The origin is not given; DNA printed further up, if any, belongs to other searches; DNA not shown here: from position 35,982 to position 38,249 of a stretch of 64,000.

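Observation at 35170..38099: MtnA translationally coupled to an aldolase-SDR fusion: candidate new DHAP-shunt variant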

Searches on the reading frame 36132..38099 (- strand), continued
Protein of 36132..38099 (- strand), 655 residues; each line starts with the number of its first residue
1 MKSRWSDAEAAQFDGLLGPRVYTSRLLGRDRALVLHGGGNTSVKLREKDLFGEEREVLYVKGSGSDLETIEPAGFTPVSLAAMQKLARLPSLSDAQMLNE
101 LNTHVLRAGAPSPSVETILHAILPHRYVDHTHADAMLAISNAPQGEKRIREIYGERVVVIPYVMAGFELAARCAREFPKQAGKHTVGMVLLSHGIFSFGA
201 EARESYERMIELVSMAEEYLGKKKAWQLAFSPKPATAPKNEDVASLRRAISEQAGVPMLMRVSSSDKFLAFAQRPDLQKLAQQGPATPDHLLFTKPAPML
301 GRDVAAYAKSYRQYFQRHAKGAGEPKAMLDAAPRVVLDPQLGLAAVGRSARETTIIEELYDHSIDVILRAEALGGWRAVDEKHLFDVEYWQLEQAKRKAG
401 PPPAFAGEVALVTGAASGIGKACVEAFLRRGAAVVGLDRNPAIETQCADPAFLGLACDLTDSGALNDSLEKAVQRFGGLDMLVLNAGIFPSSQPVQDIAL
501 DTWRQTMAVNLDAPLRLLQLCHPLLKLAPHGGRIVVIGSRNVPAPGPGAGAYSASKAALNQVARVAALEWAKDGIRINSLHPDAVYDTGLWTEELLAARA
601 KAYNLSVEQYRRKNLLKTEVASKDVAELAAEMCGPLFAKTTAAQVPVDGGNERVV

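Call 29: search_solved_structures(query=window:36135-38099:-, max_evalue=0.00001, show_alignments=2)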
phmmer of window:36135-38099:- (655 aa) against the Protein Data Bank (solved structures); distinct sequences matched with E-value up to 0.00001: 565 (the best 60 are shown).
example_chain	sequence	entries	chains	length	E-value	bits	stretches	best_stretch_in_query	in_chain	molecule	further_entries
3m4r_A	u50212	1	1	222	1.1e-46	162.8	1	1-223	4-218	Uncharacterized protein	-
6y4d_A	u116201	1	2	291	1.2e-26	96.7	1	405-650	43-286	short-chain dehydrogenase/reductase (SDR)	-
5ff9_A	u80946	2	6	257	3e-26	95.4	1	406-651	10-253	Noroxomaritidine/Norcraugsodine Reductase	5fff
5feu_A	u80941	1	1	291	4.1e-26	94.9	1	405-651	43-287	Noroxomaritidine/Norcraugsodine Reductase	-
4cr6_A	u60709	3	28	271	6e-25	91.1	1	402-591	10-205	N-ACYLMANNOSAMINE 1-DEHYDROGENASE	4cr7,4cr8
8cxa_A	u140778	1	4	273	1.4e-23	86.6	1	396-586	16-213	3-oxoacyl-[acyl-carrier-protein] reductase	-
3v8b_A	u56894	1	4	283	1.8e-23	86.2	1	408-651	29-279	Putative dehydrogenase, possibly 3-oxoacyl-[acyl-carrier protein] reductase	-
2ae1_A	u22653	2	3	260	1.1e-22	83.7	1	407-650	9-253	TROPINONE REDUCTASE-II | PROTEIN (TROPINONE REDUCTASE-II)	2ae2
1ipe_A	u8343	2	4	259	1.1e-22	83.6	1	407-650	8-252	TROPINONE REDUCTASE-II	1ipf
4npc_A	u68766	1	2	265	1.1e-22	83.6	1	407-586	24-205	Sorbitol dehydrogenase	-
1ae1_A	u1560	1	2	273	4.4e-22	81.6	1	406-650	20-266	TROPINONE REDUCTASE-I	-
1xq1_A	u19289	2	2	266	6.1e-22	81.1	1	407-650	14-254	PUTATIVE TROPINONE REDUCATSE | Putative tropinone reductase homolog At1g07440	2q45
8hjw_A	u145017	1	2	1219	6.5e-22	81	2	407-608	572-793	Short-chain dehydrogenase/reductase SDR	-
5itv_A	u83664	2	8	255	7.7e-22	80.8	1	408-650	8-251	Dihydroanticapsin 7-dehydrogenase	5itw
3uf0_A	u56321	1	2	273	9.3e-22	80.5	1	402-586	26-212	Short-chain dehydrogenase/reductase SDR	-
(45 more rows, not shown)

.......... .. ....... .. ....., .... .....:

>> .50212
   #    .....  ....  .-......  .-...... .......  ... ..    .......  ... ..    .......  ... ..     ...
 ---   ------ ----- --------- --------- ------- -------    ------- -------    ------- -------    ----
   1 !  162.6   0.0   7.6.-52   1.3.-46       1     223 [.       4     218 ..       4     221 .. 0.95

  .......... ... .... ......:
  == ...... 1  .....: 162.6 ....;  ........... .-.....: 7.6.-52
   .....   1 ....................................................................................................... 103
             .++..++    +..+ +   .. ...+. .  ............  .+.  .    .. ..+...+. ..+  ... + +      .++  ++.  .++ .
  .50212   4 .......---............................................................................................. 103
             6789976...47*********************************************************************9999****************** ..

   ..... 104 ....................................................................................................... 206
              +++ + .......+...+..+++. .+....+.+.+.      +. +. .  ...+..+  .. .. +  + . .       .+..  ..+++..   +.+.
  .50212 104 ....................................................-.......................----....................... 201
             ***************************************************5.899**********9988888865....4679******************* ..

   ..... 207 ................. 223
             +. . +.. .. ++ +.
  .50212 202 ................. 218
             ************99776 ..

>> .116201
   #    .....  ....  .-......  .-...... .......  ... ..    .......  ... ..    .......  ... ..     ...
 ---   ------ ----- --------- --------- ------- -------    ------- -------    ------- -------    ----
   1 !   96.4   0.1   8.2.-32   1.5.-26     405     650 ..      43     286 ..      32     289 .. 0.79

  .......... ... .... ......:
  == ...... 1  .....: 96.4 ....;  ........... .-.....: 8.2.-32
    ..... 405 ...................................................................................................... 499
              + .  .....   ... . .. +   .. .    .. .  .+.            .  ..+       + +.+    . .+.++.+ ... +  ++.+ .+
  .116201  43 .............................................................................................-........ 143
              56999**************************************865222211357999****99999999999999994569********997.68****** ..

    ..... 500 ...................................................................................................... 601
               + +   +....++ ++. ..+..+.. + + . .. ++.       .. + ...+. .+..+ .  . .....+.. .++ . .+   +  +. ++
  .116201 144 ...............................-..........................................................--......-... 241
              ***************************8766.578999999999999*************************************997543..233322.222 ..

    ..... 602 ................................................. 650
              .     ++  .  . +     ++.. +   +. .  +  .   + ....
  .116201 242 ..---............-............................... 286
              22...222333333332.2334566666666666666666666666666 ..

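Call 41: search_dna_similar(query=window:36135-38099:-, collection=plasmids, mode=protein, max_evalue=1e-30, max_rows=40, rows=spread)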
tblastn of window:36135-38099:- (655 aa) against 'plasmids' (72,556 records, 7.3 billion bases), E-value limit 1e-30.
Records with a match: 345; places in all: 365; records where one place covers at least 80% of the query: 279.
Best place of each record, by identity: <60% 345.
By first word of the organism name: Rhizobium 172; Sinorhizobium 58; Ensifer 16; Shinella 12; Sphingobium 12; Aminobacter 9; Paracoccus 8; Deinococcus 5; Phyllobacterium 5; Novosphingobium 4; and 35 more.
By predicted mobility (MOB-suite, as given by PLSDB): non-mobilizable 211; mobilizable 92; conjugative 42.
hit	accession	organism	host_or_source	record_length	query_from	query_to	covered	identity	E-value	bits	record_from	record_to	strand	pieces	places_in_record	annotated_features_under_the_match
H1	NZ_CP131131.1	Shinella zoogloeoides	isolate,Activated charcoal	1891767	1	655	100%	41.7%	5e-131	432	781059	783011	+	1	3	none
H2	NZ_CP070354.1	Ensifer sp. PDNC004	cell culture,Plastic debris in ...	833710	1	651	99%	37.5%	7e-104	354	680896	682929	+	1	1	bifunctional aldolase/short-chain dehydrogenase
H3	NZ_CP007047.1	Rhizobium leguminosarum bv. trifolii WSM1689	root nodule of Trifolium uniflorum ...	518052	1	651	99%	37.0%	4e-112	378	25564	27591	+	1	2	bifunctional aldolase/short-chain dehydrogenase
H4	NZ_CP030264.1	Ensifer adhaerens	Zea mays,whole organism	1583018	1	651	99%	36.9%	1e-102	350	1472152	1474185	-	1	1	none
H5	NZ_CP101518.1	Ensifer adhaerens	cell cuture,rhizosphere soil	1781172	1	651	99%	36.9%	3e-105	358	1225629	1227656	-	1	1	none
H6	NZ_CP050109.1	Rhizobium leguminosarum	Trifolium repens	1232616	1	651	99%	36.4%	2e-110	374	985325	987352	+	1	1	record has no annotation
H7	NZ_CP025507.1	Rhizobium leguminosarum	Pisum sativum,pea nodule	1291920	1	651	99%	36.4%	2e-110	373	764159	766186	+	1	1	record has no annotation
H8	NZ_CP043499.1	Rhizobium grahamii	Prosopis cineraria,pure bacterial ...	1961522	1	651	99%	35.7%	1e-97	336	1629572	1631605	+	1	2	none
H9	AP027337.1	Sphingobium sp. TomTYG72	-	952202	3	651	99%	34.5%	2e-81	288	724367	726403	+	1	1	short chain dehydrogenase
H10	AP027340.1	Sphingobium sp. TomTYG73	-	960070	3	651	99%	34.3%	8e-81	287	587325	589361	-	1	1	short chain dehydrogenase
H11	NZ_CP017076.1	Novosphingobium resinovorum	single cell,soil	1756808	3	651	99%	33.6%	4e-79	282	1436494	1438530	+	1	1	none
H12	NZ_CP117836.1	Alkalihalophilus pseudofirmus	cell culture,soil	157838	1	650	99%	33.4%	1e-98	339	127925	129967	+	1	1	bifunctional aldolase/short-chain dehydrogenase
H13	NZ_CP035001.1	Rhizobium acidisoli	Phaseolus vulgaris,root nodule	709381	1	651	99%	32.9%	1e-77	277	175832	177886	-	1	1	bifunctional rhamnulose-1-phosphate aldolase/short-chain dehydrogenase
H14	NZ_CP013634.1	Rhizobium sp. N324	Phaseolus vulgaris,Whole ...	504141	1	651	99%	32.7%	1e-83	295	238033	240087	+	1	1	bifunctional rhamnulose-1-phosphate aldolase/short-chain dehydrogenase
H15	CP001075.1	Rhizobium etli CIAT 652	-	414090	1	651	99%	32.7%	2e-82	292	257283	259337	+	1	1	putative oxidoreductase protein, short-chain ...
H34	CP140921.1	Sinorhizobium meliloti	Medicago lupulina,whole organism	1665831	1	398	61%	40.3%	5e-77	276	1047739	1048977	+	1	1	class II aldolase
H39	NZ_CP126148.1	Sagittula sp. MA-2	Cell culture,Coastal seawater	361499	14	399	59%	36.7%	2e-65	241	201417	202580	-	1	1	class II aldolase/adducin family protein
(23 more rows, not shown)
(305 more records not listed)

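Call 42: get_annotated_region(hit=H3, flank=7000)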
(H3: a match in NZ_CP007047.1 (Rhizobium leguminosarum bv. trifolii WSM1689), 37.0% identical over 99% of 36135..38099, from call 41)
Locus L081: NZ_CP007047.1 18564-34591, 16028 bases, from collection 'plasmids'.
description: Rhizobium leguminosarum bv. trifolii WSM1689 plasmid unnamed2, complete sequence
organism: Rhizobium leguminosarum bv. trifolii WSM1689 (NCBI taxid 754523)
taxonomy: Bacteria; Pseudomonadota; Alphaproteobacteria; Hyphomicrobiales; Rhizobiaceae; Rhizobium; Rhizobium leguminosarum; Rhizobium leguminosarum bv. trifolii WSM1689
host: -; source: root nodule of Trifolium uniflorum collected on the edge of a valley; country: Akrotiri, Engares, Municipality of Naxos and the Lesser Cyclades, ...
typing (MOB-suite, as given by PLSDB): non-mobilizable
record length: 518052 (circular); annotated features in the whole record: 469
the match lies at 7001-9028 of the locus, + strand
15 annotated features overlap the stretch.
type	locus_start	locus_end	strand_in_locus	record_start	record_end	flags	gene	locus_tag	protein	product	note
CDS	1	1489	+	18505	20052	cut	glpD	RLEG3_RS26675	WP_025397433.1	glycerol-3-phosphate dehydrogenase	GO:0006072 - glycerol-3-phosphate metabolic process [Evidence IEA]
CDS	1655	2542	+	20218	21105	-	-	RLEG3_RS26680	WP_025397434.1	sugar ABC transporter permease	-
CDS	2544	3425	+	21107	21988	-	-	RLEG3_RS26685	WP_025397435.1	carbohydrate ABC transporter permease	GO:0008643 - carbohydrate transport [Evidence IEA]; GO:0055085 - transmembrane transport [Evidence IEA]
CDS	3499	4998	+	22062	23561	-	-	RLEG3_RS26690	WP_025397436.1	sugar ABC transporter substrate-binding protein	-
CDS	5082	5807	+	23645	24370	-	-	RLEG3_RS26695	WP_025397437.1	SDR family oxidoreductase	-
CDS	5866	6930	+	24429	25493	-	ugpC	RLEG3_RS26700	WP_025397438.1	sn-glycerol-3-phosphate ABC transporter ATP-binding protein UgpC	-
CDS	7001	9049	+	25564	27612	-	-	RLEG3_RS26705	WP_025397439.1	bifunctional aldolase/short-chain dehydrogenase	-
CDS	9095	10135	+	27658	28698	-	-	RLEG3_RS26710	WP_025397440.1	glycerol-3-phosphate dehydrogenase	-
CDS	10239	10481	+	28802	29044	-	-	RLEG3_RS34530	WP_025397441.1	hypothetical protein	-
CDS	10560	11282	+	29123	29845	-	-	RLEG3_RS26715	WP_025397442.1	FadR/GntR family transcriptional regulator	-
CDS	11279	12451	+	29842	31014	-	-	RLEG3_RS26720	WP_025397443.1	PLP-dependent transferase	-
CDS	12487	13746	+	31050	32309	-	-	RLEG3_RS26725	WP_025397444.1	sugar ABC transporter substrate-binding protein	-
CDS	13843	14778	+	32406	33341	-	-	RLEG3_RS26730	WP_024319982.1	sugar ABC transporter permease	-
CDS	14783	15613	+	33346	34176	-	-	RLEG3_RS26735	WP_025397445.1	carbohydrate ABC transporter permease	GO:0008643 - carbohydrate transport [Evidence IEA]; GO:0055085 - transmembrane transport [Evidence IEA]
CDS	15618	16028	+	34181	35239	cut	ugpC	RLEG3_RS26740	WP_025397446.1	sn-glycerol-3-phosphate ABC transporter ATP-binding protein UgpC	-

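Call 43: get_annotated_region(hit=H2, flank=7000)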
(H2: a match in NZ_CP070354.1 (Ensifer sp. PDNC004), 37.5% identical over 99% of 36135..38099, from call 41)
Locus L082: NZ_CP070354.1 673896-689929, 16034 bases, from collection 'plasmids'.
description: Ensifer sp. PDNC004 plasmid unnamed_2, complete sequence
organism: Ensifer sp. PDNC004 (NCBI taxid 2811423)
taxonomy: Bacteria; Pseudomonadota; Alphaproteobacteria; Hyphomicrobiales; Rhizobiaceae; Ensifer; Ensifer sp. PDNC004
host: -; source: cell culture,Plastic debris in land/lake environment; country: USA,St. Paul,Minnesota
typing (MOB-suite, as given by PLSDB): non-mobilizable
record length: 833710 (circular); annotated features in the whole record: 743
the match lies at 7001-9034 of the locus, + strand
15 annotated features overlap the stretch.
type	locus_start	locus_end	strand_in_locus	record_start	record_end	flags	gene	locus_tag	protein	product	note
CDS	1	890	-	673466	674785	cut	-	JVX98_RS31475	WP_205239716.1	sugar ABC transporter substrate-binding protein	-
CDS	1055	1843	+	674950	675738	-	-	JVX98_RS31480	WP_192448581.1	IclR family transcriptional regulator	GO:0006355 - regulation of DNA-templated transcription [Evidence IEA]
CDS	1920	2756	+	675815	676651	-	-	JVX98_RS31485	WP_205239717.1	amidohydrolase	-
CDS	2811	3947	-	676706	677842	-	-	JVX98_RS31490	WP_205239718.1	extracellular solute-binding protein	-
CDS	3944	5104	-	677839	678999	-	-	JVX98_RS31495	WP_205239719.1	CaiB/BaiF CoA-transferase family protein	-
CDS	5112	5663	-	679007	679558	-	-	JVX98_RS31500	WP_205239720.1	MaoC family dehydratase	-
CDS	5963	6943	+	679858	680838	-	-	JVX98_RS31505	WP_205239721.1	sugar-binding transcriptional regulator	-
CDS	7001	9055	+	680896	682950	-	-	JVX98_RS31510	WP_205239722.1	bifunctional aldolase/short-chain dehydrogenase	-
CDS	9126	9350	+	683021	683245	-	-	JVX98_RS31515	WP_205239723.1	hypothetical protein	-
CDS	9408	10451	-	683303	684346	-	-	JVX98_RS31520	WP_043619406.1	substrate-binding domain-containing protein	-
CDS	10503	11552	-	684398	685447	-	-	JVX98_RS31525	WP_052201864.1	ABC transporter permease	GO:0008643 - carbohydrate transport [Evidence IEA]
CDS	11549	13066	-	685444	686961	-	-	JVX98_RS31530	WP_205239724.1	sugar ABC transporter ATP-binding protein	-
CDS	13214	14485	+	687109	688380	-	mtnK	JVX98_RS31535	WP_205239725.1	S-methyl-5-thioribose kinase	GO:0019509 - L-methionine salvage from methylthioadenosine [Evidence IEA]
CDS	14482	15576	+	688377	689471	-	mtnA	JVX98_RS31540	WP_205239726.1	S-methyl-5-thioribose-1-phosphate isomerase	GO:0019509 - L-methionine salvage from methylthioadenosine [Evidence IEA]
CDS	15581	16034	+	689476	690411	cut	-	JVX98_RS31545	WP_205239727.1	transketolase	-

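Call 44: get_annotated_region(hit=H13, flank=7000)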
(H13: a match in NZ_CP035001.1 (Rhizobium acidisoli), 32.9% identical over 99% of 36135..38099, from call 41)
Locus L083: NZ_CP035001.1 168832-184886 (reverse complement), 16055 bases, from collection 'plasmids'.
description: Rhizobium acidisoli strain FH23 plasmid pRapFH23c, complete sequence
organism: Rhizobium acidisoli (NCBI taxid 1538158)
taxonomy: Bacteria; Pseudomonadota; Alphaproteobacteria; Hyphomicrobiales; Rhizobiaceae; Rhizobium; Rhizobium acidisoli
host: -; source: Phaseolus vulgaris,root nodule; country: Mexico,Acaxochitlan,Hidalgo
typing (MOB-suite, as given by PLSDB): conjugative; relaxase MOBQ; mating-pair formation MPF_T
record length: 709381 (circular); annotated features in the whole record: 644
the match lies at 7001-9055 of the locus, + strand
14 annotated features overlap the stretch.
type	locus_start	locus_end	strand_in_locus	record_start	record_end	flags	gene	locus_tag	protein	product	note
CDS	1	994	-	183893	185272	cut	-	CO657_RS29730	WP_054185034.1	FGGY-family carbohydrate kinase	GO:0016310 - phosphorylation [Evidence IEA]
CDS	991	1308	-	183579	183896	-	rhaM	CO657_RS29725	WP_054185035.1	L-rhamnose mutarotase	GO:0019301 - rhamnose catabolic process [Evidence IEA]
CDS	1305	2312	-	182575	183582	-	-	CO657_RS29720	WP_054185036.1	ABC transporter permease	GO:0008643 - carbohydrate transport [Evidence IEA]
CDS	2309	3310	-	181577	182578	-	-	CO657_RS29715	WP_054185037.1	ABC transporter permease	GO:0008643 - carbohydrate transport [Evidence IEA]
CDS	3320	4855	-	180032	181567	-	-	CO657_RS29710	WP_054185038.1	sugar ABC transporter ATP-binding protein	-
CDS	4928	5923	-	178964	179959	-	rhaS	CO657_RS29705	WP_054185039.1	rhamnose ABC transporter substrate-binding protein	GO:0015762 - rhamnose transmembrane transport [Evidence IEA]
CDS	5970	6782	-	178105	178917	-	-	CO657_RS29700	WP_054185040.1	DeoR/GlpR family DNA-binding transcription regulator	-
CDS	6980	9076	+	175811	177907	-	-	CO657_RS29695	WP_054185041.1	bifunctional rhamnulose-1-phosphate aldolase/short-chain dehydrogenase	-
CDS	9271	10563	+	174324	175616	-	rhaI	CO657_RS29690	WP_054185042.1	L-rhamnose catabolism isomerase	GO:0019301 - rhamnose catabolic process [Evidence IEA]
CDS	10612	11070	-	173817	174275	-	-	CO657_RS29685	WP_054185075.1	carboxymuconolactone decarboxylase family protein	-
CDS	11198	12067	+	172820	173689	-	-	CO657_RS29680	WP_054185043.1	sigma-70 family RNA polymerase sigma factor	GO:0006352 - DNA-templated transcription initiation [Evidence IEA]; GO:0006355 - regulation of DNA-templated ...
CDS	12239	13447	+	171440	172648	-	-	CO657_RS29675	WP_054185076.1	amidohydrolase/deacetylase family metallohydrolase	-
CDS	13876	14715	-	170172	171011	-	-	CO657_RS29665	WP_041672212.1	IclR family transcriptional regulator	GO:0006355 - regulation of DNA-templated transcription [Evidence IEA]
CDS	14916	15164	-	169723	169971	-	-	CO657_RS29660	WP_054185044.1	type II toxin-antitoxin system prevent-host-death family antitoxin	GO:0008219 - cell death [Evidence IEA]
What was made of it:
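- On RhaEW (TIGR02632 RhaD_aldol-ADH): Compare L083 (call 44).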
